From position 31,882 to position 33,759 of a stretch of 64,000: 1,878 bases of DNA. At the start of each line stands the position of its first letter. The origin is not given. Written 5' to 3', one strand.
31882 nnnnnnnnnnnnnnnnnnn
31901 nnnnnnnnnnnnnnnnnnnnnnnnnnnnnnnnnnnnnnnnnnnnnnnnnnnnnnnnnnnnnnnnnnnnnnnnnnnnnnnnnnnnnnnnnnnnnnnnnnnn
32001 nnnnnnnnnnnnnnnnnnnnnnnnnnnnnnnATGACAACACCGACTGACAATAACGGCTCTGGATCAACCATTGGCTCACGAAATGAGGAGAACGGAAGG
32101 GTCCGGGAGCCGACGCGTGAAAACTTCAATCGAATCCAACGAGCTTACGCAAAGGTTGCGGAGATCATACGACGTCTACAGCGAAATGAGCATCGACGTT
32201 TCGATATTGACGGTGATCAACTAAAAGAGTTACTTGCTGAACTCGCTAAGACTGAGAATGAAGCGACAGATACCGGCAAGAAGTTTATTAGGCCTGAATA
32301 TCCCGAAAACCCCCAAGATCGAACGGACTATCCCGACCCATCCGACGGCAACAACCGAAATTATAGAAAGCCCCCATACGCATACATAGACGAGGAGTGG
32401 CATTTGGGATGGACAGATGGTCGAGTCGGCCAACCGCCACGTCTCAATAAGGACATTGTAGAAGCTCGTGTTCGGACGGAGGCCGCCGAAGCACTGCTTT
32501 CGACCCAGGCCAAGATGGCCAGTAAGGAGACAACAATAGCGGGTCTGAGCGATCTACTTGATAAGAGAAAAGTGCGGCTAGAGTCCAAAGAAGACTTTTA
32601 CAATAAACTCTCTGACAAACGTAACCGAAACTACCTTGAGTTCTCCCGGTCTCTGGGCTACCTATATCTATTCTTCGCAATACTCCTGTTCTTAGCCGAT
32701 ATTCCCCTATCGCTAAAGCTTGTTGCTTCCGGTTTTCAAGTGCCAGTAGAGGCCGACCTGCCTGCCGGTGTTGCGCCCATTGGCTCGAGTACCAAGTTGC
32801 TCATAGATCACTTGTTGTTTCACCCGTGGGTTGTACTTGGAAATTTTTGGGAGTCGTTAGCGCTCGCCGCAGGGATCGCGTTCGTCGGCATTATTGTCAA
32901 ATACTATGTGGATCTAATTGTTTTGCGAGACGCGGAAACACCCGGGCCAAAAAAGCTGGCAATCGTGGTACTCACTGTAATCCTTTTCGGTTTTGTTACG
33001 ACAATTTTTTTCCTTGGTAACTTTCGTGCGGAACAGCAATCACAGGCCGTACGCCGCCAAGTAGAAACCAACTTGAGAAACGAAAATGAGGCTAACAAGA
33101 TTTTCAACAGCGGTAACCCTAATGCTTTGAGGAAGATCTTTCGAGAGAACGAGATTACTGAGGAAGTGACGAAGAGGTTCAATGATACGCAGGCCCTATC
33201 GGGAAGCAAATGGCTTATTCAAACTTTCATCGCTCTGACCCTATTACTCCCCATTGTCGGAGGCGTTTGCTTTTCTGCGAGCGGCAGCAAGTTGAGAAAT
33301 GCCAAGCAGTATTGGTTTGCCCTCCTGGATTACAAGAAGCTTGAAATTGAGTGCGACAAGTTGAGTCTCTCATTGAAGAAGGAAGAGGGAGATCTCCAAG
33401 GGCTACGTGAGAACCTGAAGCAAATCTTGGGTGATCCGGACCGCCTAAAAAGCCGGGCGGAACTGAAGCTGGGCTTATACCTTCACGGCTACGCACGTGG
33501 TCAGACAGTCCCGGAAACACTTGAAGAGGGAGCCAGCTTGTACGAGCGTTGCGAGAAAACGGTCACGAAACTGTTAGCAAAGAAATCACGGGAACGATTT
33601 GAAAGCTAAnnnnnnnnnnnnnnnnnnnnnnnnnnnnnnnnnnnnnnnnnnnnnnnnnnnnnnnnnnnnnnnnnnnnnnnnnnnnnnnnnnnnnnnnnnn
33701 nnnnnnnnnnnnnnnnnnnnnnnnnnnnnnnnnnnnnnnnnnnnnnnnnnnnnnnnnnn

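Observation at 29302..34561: Low-GC three-gene operon: two large coiled-coil polytopic membrane proteins plus a vWA-like lipoprotein, with no family I can name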

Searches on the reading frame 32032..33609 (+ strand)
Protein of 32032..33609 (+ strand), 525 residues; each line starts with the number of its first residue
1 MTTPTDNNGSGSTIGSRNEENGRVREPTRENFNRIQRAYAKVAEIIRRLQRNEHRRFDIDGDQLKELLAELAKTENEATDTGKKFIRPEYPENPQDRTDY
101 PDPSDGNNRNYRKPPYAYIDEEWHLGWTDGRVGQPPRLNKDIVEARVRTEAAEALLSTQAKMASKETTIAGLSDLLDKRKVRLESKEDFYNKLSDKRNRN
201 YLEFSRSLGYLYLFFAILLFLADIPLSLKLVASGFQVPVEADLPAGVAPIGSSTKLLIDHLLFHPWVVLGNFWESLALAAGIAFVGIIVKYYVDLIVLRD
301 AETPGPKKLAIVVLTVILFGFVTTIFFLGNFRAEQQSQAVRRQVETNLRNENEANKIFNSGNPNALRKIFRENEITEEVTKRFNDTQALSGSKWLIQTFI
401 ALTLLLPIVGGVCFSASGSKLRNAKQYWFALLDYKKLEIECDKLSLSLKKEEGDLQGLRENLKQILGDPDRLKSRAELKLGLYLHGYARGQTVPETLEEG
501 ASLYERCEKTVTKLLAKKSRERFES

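Call 3: search_protein_families(library=pfam, proteins=[window:32032-33609:+], max_evalue=1)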
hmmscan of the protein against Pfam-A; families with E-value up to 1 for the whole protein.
window:32032-33609:+ (525 aa): 1 family
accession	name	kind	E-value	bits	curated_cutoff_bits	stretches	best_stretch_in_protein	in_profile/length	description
PF20990.2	DUF2207_C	-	0.026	14.7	33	0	189-293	122-185/247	Predicted membrane protein (DUF2207) C-terminal domain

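Call 4: search_protein_families(library=padloc, proteins=[window:32032-33609:+], max_evalue=1)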
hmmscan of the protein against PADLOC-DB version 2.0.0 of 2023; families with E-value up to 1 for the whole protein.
window:32032-33609:+ (525 aa): 0 families

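Call 5: search_protein_families(library=ncbifam, proteins=[window:32032-33609:+], max_evalue=1)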
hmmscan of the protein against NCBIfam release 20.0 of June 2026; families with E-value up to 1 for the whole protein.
window:32032-33609:+ (525 aa): 2 families
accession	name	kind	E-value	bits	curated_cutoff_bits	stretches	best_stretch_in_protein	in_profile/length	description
NF047981.1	RC1041_fam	subfamily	0.04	13.6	90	1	307-341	21-54/57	RC1041 family protein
NF047665.1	LIC10362_fam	subfamily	0.17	12.7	90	0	371-414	28-69/95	LIC10362 family protein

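Call 24: search_solved_structures(query=A2, max_evalue=10)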
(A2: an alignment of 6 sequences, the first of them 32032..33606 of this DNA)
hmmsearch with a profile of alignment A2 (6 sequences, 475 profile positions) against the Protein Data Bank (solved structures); distinct sequences matched with E-value up to 10: 5.
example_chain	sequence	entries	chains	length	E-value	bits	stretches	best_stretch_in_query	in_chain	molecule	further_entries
5oi7_A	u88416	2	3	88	0.47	12.5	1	89-147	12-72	Centrosomal protein of 85 kDa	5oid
4uw8_A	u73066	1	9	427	0.49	12.5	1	68-117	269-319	L-SHAPED TAIL FIBER PROTEIN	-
9tlt_A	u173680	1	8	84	1.2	11.2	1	83-129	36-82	Sc-apCC-2-KLHL20-4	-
7a48_B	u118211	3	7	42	4.6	9.3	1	378-415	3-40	APH colied-coil | APH coiled-coil | Coiled-coil APH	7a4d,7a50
9tls_A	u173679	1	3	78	6.4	8.8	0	101-134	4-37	Sc-apCC-2-KLHL20-3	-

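Call 45: find_related_loci(query=A7, collection=genome_contigs, flank=8000)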
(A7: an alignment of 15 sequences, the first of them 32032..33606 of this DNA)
Query A7 (525 aa) in genome_contigs; peptide patterns used: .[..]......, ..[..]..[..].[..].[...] (x = any residue, [..] = any of these).
156 stretches matched a pattern; 4 encode a relative of the query (tblastn E <= 1e-3); 4 distinct loci.
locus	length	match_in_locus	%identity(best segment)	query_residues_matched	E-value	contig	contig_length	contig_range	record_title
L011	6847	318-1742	53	46-525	3e-166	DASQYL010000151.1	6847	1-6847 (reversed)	MAG TPA_asm: Pyrinomonadaceae bacterium isolate SMAG_U11064 k141_138884, whole genome shotgun sequence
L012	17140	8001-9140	34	102-523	3e-56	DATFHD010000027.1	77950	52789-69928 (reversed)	MAG TPA_asm: Pyrinomonadaceae bacterium isolate SMAG_U8680 k141_1608428, whole genome shotgun sequence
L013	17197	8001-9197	36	102-523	3e-72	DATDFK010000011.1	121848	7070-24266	MAG TPA_asm: Pyrinomonadaceae bacterium isolate SMAG_U224 k141_1141304, whole genome shotgun sequence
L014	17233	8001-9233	24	123-521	5e-12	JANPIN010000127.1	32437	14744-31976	MAG: Saprospirales bacterium isolate VAR_61_metabat_61 VAR_61_k141_3971286, whole genome shotgun sequence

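Call 48: predict_structure(alignment_id=A7)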
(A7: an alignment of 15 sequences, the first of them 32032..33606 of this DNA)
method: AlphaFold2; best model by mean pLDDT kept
length: 525 residues; sequences in the alignment: 15
mean_pLDDT: 71.3   pTM: 0.48
mean pLDDT of the five models: 71.3, 69.7, 69.3, 66.2, 64.4
residues with pLDDT >= 90: 84; 70-90: 229; 50-70: 140; < 50: 72
segments of 3 or more residues with pLDDT < 50: 1-28, 51-60, 74-104, 498-500
pLDDT, mean of each block of 10 residues (from residue 1): 32 34 41 70 66 39 64 47 36 45 52 63 60 68 85 90 95 95 94 91 88 86 69 59 69 69 75 72 76 73 71 81 72 68 80 80 72 79 69 63 76 85 91 95 95 94 82 82 77 57 71 71 60
secondary structure, 60 per line:
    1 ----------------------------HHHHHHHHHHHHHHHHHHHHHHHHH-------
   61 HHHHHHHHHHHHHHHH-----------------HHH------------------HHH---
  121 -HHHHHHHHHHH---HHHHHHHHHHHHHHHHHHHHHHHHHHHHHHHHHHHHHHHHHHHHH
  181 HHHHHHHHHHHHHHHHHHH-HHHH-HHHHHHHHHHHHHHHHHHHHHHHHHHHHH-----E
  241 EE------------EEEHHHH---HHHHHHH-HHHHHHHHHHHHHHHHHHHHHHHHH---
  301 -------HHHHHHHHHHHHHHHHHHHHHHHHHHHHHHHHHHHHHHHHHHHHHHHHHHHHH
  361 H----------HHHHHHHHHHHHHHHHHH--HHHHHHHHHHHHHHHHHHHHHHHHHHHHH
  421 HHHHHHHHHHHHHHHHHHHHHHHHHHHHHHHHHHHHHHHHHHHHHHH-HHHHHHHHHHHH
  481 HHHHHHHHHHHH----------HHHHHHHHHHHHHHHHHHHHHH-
elements in order: H29-53 H61-76 H122-132 H136-199 H201-204 H206-234 E240-242 E255-257 H258-261 H265-271 H273-297 H308-361 H372-389 H392-467 H469-492 H503-524

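Call 59: fold_search(model_id=the predicted structure, library=pdb)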
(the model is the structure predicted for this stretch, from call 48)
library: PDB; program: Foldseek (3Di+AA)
matches with E <= 10: 335; with E <= 0.001: 0
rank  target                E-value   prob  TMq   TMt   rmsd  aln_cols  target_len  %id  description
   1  6h2x                  1.1e-02  0.92  0.15  0.21  33.3       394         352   14  MukB coiled-coil elbow from E. coli (released 2019-03-06)
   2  7zr1_C                4.0e-02  0.47  0.13  0.09  39.4       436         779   11  Chaetomium thermophilum Mre11-Rad50-Nbs1 complex bound to ATPyS (composite structure) (released 2023-01-11)
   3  7n6g_3P               2.2e-01  0.30  0.14  0.19  46.9       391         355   11  C1 of central pair (released 2022-05-18)
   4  7zr1_D                2.4e-01  0.23  0.14  0.10  48.1       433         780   11  Chaetomium thermophilum Mre11-Rad50-Nbs1 complex bound to ATPyS (composite structure) (released 2023-01-11)
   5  5lm1_A                2.9e-01  0.18  0.13  0.17  52.5       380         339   13  Crystal Structure of HD-PTP phosphatase in complex with UBAP1 (released 2016-11-30)
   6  7n6g_3V               3.0e-01  0.33  0.17  0.21  45.8       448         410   10  C1 of central pair (released 2022-05-18)
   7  9cpb_5W               3.3e-01  0.15  0.11  0.14  62.8       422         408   12  Atomic model of bovine Fallopian tube cilia doublet microtubule (48-nm periodicity) (released 2024-10-30)
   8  8glv_Cn               3.5e-01  0.33  0.16  0.04  19.4       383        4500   11  96-nm repeat unit of doublet microtubules from Chlamydomonas reinhardtii flagella (released 2023-05-31)
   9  2ch7_A                3.8e-01  0.57  0.20  0.30  38.3       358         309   11  Crystal structure of the cytoplasmic domain of a bacterial chemoreceptor from Thermotoga maritima (released 2006-04-18)
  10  7sqc_1J               4.1e-01  0.20  0.14  0.19  44.9       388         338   12  Ciliary C1 central pair apparatus isolated from Chlamydomonas reinhardtii (released 2022-04-13)
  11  9y6s_5b               4.3e-01  0.69  0.24  0.06  25.6       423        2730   13  96-nm repeat of the Leishmania tarentolae doublet microtubule (released 2025-12-17)
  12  2ch7_B                4.3e-01  0.28  0.14  0.22  42.6       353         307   13  Crystal structure of the cytoplasmic domain of a bacterial chemoreceptor from Thermotoga maritima (released 2006-04-18)
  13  8glv_Mm               4.3e-01  0.16  0.13  0.03  29.8       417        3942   13  96-nm repeat unit of doublet microtubules from Chlamydomonas reinhardtii flagella (released 2023-05-31)
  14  9ux7_A                4.5e-01  0.13  0.09  0.09  34.8       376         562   12  CryoEM Structure of LmuAB-DNA complex (released 2026-03-25)
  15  7n6g_3O               4.7e-01  0.20  0.13  0.18  50.9       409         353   10  C1 of central pair (released 2022-05-18)
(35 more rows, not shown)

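Call 65: search_protein_families(library=pfam, proteins=[L012:3337-5580:+, L012:10172-12778:+, L012:12785-13825:+, L013:10397-11500:-, L013:11811-13826:+, L014:3442-5133:+, L014:1570-3162:+], max_evalue=0.0001)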
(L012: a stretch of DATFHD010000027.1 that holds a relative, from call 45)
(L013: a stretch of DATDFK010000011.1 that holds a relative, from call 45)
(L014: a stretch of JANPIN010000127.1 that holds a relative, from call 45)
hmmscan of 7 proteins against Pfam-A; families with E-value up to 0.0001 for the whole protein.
L012:3337-5580:+ (747 aa): 1 family
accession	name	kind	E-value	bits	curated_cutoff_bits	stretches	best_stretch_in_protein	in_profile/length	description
PF00082.27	Peptidase_S8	-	1.1e-37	130.4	21.8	2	480-604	158-287/288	Subtilase family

L012:10172-12778:+ (868 aa): 7 families
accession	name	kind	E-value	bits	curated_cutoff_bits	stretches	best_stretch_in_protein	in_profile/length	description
PF18565.7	Glyco_hydro2_C5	-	2e-36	124.4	32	1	760-861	1-102/103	Glycoside hydrolase family 2 C-terminal domain 5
PF02836.23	Glyco_hydro_2_C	-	4.9e-25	88.7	21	1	370-522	8-164/302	Glycosyl hydrolases family 2, TIM barrel domain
PF02837.24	Glyco_hydro_2_N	-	2.7e-24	86.4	28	1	85-237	4-166/169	Glycosyl hydrolases family 2, sugar binding domain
PF16355.11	DUF4982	-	9.3e-24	83.6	23.9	1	688-746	1-60/61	Domain of unknown function (DUF4982)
PF00703.27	Glyco_hydro_2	-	8.3e-13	49.5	23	1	249-360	5-109/109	Glycosyl hydrolases family 2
PF22666.2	Glyco_hydro_2_N2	-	4e-10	40.4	27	1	149-219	51-121/167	Glycosyl hydrolase 2 galactose-binding domain-like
PF13364.12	BetaGal_ABD2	-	2.3e-07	32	23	1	136-220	26-111/112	Beta-galactosidase second all-beta domain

L012:12785-13825:+ (346 aa): 3 families
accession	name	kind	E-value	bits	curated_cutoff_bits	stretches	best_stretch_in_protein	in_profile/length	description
PF01087.27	GalP_UDP_transf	-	2.8e-45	155.5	22.1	1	5-170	14-183/184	Galactose-1-phosphate uridyl transferase, N-terminal domain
PF02744.22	GalP_UDP_tr_C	-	1.4e-25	90.4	29.2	1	181-340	5-163/165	Galactose-1-phosphate uridyl transferase, C-terminal domain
PF16285.10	DUF4931_N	-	3.8e-05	24.2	24.1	0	111-166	65-120/124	Domain of unknown function (DUF4931) N-terminal domain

L013:10397-11500:- (367 aa): 1 family
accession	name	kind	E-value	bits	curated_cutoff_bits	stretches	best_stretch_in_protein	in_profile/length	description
PF01791.15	DeoC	-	6.5e-64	216.1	23.8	1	81-343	2-229/229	DeoC/LacD family aldolase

L013:11811-13826:+ (671 aa): 2 families
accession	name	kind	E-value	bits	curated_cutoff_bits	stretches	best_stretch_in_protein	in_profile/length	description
PF12969.12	DUF3857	-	1.5e-13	51.6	24.6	1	68-229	3-168/170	Domain of Unknown Function with PDB structure (DUF3857)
PF01841.26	Transglut_core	-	3.7e-06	27.6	23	1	286-371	3-78/108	Transglutaminase-like superfamily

L014:3442-5133:+ (563 aa): 0 families

L014:1570-3162:+ (530 aa): 0 families

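Call 68: find_related_loci(query=A7, collection=viral_contigs, flank=7000)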
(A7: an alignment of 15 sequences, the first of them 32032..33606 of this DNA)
Query A7 (525 aa) in viral_contigs; peptide patterns used: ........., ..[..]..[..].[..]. (x = any residue, [..] = any of these).
54 stretches matched a pattern, but none encodes a relative of the query by tblastn (E <= 1e-3).

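Call 69: search_dna_similar(query=window:32032-33606:+, collection=plasmids, mode=protein, max_evalue=0.001)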
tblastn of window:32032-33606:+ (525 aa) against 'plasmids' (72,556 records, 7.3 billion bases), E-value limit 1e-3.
No match.

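Call 79: search_protein_families(library=pfam, proteins=[L014:5373-7718:+, L014:7734-9281:+], max_evalue=0.01)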
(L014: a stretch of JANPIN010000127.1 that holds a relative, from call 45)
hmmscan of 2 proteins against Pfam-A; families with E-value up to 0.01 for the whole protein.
L014:5373-7718:+ (782 aa): 1 family
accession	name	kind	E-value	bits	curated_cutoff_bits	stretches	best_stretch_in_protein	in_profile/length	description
PF01397.27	Terpene_synth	-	0.0091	16.2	37.6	0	684-735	67-119/188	Terpene synthase, N-terminal domain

L014:7734-9281:+ (516 aa): 0 families

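Call 80: search_protein_families(library=padloc, proteins=[L014:5373-7718:+, L014:7734-9281:+], max_evalue=0.01)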
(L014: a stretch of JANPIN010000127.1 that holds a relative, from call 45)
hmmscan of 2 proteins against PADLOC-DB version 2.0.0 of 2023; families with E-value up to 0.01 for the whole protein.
L014:5373-7718:+ (782 aa): 0 families

L014:7734-9281:+ (516 aa): 0 families

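Call 93: fold_search(model_id=the predicted structure, library=viral)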
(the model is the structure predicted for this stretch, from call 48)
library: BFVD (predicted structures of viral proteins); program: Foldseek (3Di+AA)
matches with E <= 10: 319; with E <= 0.001: 0
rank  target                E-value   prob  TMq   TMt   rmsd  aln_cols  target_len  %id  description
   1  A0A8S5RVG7            1.9e-03  0.95  0.16  0.12  63.7       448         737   14  STRUCTURAL MAINTENANCE OF CHROMOSOMES PROTEIN [Siphoviridae sp. ctHip2]
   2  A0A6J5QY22            2.6e-03  0.99  0.21  0.20  26.2       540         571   13  DNA transfer protein [uncultured Caudovirales phage]
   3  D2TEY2                1.6e-02  0.54  0.11  0.06  49.0       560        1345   11  (no name in the UniProt tables at hand)
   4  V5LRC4                2.0e-02  0.51  0.12  0.13  63.8       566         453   12  (no name in the UniProt tables at hand)
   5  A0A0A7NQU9            2.3e-02  0.60  0.12  0.07  43.6       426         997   12  Endonuclease [Lactobacillus phage LfeInf]
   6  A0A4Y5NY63            3.7e-02  0.60  0.12  0.18  22.0       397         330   11  (no name in the UniProt tables at hand)
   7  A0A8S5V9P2            3.8e-02  0.51  0.11  0.09  46.0       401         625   11  STRUCTURAL MAINTENANCE OF CHROMOSOMES PROTEIN [Ackermannviridae sp. ctUml7]
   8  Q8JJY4                4.4e-02  0.35  0.14  0.12  43.8       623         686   12  Putative myosine-like protein [Spodoptera frugiperda ascovirus 1a]
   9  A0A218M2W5            5.5e-02  0.47  0.13  0.11  57.0       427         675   10  Recombination-related endonuclease [Acidovorax phage ACP17]
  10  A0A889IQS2            7.2e-02  0.20  0.11  0.08  57.0       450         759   13  (no name in the UniProt tables at hand)
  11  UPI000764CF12         7.9e-02  0.35  0.12  0.10  41.6       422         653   14  (no name look-up for this kind of identifier)
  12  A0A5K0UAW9            8.3e-02  0.35  0.15  0.07  50.7       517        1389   10  DNA repair exonuclease [Yasminevirus sp. GU-2018]
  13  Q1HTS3                9.0e-02  0.44  0.13  0.13  42.8       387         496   13  F3L [Squirrelpox virus]
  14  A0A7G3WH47            9.9e-02  0.80  0.19  0.24  29.9       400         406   10  Uncharacterized protein [Arthronema virus TR020]
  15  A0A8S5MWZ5            9.9e-02  0.20  0.11  0.08  43.7       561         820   11  ATPase [Myoviridae sp. ct3wi9]
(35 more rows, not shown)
